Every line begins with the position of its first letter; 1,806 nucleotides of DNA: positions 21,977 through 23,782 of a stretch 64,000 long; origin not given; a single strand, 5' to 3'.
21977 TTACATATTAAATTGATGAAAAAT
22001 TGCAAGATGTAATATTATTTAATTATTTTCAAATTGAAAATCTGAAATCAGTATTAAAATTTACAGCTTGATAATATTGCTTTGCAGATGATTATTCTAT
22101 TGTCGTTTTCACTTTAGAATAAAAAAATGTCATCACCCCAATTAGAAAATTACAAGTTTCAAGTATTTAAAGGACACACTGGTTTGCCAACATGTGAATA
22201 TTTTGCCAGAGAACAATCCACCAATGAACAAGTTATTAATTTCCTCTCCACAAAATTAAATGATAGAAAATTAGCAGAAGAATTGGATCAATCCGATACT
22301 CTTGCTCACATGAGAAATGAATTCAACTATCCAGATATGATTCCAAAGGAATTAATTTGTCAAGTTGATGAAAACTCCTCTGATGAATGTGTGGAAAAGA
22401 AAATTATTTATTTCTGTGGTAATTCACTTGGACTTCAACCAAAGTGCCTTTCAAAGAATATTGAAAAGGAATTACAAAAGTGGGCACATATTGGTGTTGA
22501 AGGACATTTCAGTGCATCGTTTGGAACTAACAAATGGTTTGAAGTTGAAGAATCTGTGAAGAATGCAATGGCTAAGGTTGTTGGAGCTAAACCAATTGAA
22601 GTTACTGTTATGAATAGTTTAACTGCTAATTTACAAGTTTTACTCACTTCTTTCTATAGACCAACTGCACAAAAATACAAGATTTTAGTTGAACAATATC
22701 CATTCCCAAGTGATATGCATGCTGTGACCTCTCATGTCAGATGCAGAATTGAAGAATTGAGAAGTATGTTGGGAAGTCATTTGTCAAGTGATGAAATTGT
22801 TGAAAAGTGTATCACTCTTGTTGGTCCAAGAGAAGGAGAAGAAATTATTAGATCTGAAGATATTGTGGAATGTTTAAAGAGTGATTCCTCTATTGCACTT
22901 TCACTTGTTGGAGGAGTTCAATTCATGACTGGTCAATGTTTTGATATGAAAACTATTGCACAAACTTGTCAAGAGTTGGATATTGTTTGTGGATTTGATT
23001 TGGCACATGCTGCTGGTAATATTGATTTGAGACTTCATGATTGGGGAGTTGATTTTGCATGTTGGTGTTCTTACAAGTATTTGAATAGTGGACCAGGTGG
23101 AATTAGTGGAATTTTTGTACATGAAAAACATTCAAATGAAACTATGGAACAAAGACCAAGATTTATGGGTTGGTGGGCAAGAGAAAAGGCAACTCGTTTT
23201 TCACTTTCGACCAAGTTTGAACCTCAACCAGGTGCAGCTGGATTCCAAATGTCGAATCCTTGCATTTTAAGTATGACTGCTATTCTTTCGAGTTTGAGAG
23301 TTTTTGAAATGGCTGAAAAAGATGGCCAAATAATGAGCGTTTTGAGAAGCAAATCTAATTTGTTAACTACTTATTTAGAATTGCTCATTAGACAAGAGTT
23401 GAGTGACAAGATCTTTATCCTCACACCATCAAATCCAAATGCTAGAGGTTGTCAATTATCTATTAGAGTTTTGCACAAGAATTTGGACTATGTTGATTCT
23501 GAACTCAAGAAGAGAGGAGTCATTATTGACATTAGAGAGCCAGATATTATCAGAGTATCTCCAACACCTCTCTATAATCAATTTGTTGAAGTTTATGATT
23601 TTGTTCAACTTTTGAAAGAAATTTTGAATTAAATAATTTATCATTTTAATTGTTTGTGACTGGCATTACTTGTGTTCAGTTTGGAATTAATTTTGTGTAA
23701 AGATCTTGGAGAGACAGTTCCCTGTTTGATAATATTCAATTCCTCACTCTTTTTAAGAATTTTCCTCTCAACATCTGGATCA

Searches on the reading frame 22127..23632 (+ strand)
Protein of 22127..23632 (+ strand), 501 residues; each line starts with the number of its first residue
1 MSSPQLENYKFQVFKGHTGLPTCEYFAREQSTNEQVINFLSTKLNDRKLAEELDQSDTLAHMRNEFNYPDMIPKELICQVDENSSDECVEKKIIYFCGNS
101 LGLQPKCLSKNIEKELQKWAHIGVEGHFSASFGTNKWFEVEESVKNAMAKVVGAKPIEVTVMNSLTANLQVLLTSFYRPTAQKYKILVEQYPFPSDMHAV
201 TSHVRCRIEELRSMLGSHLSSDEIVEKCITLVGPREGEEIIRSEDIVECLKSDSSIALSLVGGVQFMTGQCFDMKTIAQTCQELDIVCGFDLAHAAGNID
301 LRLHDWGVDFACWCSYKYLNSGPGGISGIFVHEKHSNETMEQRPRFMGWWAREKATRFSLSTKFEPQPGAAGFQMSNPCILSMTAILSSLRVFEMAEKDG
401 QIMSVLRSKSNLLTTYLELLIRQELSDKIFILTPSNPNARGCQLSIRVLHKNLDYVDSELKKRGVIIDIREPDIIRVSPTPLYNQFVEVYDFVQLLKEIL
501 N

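Call 27: search_protein_families(library=pfam, max_evalue=0.00001, proteins=[window:22127-23632:+])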
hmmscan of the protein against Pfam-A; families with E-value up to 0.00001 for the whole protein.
window:22127-23632:+ (501 aa): 2 families
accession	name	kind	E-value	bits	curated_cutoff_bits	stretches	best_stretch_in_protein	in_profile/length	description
PF22580.2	KYNU_C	-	7.9e-25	87.1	27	1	406-496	1-90/90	Kynureninase C-terminal domain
PF00266.25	Aminotran_5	-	6.1e-08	32.5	21.5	1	262-339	146-221/371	Aminotransferase class-V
